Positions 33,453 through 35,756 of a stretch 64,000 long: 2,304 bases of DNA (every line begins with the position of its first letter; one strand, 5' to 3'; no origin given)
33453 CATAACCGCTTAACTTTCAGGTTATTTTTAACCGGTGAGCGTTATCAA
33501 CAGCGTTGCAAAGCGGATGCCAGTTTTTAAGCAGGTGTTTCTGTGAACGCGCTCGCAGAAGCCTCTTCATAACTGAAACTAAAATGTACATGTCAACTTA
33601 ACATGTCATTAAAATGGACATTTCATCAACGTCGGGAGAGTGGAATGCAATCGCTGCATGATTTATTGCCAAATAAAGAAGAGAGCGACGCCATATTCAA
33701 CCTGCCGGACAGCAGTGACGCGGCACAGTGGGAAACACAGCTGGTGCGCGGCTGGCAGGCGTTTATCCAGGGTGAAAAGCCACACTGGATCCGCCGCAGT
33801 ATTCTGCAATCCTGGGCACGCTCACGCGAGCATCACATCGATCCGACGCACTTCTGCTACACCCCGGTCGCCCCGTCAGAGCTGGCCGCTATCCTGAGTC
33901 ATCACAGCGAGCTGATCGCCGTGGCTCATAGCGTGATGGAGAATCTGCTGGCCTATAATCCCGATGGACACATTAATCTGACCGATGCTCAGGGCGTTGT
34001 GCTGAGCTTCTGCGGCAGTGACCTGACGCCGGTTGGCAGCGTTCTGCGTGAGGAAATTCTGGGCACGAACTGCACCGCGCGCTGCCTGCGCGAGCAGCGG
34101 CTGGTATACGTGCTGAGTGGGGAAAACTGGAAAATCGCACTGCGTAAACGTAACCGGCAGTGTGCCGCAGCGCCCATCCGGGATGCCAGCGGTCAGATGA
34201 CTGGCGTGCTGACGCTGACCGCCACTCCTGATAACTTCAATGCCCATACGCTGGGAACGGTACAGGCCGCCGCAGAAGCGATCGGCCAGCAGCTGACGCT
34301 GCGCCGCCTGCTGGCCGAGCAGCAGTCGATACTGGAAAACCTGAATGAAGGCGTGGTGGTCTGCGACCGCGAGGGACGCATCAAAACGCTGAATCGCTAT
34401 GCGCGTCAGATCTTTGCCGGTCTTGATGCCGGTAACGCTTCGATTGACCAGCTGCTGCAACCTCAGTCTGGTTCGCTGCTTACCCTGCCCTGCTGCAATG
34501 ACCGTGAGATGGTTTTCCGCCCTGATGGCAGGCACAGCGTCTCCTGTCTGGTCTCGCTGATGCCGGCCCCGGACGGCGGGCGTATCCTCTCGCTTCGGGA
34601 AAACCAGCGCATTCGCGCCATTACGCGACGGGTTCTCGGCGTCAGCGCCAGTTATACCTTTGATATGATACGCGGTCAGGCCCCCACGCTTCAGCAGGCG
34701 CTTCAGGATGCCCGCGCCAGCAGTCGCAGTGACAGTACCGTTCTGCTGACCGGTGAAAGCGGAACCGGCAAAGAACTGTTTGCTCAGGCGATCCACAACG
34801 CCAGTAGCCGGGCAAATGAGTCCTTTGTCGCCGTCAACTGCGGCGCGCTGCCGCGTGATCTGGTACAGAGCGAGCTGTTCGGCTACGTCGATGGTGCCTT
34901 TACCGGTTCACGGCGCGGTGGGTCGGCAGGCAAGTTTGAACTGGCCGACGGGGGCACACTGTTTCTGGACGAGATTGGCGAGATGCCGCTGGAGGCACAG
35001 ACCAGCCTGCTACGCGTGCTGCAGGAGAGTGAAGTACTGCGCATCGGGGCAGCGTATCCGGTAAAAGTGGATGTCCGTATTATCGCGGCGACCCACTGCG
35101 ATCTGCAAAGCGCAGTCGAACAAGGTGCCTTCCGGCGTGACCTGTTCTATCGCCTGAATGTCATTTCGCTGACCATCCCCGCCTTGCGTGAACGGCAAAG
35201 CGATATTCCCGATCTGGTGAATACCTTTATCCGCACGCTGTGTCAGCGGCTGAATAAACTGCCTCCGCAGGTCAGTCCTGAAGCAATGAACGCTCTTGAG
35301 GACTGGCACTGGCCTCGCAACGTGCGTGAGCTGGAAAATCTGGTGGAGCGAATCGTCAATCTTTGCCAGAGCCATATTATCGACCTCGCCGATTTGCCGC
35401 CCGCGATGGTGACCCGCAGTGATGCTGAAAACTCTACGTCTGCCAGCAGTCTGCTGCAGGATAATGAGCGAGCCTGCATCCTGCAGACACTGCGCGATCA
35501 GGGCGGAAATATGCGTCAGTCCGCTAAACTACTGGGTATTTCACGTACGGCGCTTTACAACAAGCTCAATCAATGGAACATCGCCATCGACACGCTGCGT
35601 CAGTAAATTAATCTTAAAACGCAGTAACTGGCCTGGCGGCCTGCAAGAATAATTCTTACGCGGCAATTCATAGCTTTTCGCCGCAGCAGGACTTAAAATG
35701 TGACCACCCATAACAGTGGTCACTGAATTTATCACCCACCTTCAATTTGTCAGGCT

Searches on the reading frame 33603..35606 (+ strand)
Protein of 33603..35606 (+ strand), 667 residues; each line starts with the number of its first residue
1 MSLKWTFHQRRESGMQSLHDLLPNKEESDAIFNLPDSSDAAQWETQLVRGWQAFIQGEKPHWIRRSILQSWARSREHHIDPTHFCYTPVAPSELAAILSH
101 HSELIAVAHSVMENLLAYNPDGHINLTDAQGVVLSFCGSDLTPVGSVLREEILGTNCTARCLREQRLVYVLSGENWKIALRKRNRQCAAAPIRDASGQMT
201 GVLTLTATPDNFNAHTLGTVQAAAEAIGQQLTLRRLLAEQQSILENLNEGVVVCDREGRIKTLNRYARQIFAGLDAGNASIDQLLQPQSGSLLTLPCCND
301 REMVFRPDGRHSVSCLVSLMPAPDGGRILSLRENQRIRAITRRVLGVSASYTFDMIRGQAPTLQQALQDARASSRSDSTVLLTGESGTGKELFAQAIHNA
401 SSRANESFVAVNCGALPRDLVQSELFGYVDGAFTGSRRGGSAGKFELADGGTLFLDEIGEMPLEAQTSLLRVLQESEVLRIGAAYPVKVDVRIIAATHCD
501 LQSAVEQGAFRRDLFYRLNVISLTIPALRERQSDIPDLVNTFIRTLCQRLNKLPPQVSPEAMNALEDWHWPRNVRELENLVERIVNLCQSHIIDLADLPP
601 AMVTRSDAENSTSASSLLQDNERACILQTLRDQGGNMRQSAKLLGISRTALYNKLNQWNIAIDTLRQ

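Call 44: search_protein_families(library=ncbifam, proteins=[window:33603-35606:+], max_evalue=0.00001)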
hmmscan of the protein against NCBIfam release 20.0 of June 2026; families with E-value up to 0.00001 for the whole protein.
window:33603-35606:+ (667 aa): 25 families
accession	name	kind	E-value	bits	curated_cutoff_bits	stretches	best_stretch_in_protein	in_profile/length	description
NF041552.1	TF_PrdR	equivalog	3.3e-114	382.3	795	1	333-659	247-577/577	sigma-54 dependent transcriptional regulator PrdR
NF008485.2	PRK11388.1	equivalog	5.4e-107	358.7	551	1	61-663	17-640/643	dihydroxyacetone kinase operon transcriptional regulator DhaR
TIGR02329.1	propionate_PrpR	equivalog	3.2e-101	339.6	499.2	1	331-656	191-525/526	propionate catabolism operon regulatory protein PrpR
NF011953.0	PRK15424.1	equivalog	8.9e-99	331.5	703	1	347-657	212-533/538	propionate catabolism operon regulatory protein PrpR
TIGR01817.1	nifA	equivalog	2.7e-96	323.4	528.85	1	348-598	190-438/534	nif-specific transcriptional activator NifA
TIGR01818.1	ntrC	equivalog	5.2e-96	322.2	558.6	1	352-612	133-392/463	nitrogen regulation protein NR(I)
NF008469.0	PRK11361.1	equivalog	1.4e-90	304.2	714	1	337-661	129-457/461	acetoacetate metabolism transcriptional regulator AtoC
TIGR02915.1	PEP_resp_reg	equivalog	1.3e-88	297.9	502.6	1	340-660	125-444/445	PEP-CTERM-box response regulator transcription factor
NF003451.0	PRK05022.1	equivalog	1.1e-87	294.9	476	1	353-653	190-503/512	nitric oxide reductase transcriptional regulator NorR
NF038308.1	RNA_repair_RtcR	equivalog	3.4e-85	286.9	650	1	331-654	157-512/530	RNA repair transcriptional activator RtcR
NF011695.0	PRK15115.1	equivalog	8.1e-83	278.6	763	1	355-660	136-438/445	two-component system response regulator GlrR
NF050807.1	TransRegFlbDCaul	equivalog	9.8e-83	278.5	750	1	359-659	123-439/454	sigma-54-dependent transcriptional regulator FlbD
NF007689.0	PRK10365.1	equivalog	4.2e-81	273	760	1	346-656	133-440/441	sigma-54-dependent response regulator transcription factor ZraR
NF011958.0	PRK15429.1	equivalog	6.5e-80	269.6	830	1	352-665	377-691/692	formate hydrogenlyase transcriptional activator FlhA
NF008176.1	PRK10923.1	equivalog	1.4e-78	264.6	620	1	351-613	136-396/469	nitrogen regulation protein NR(I)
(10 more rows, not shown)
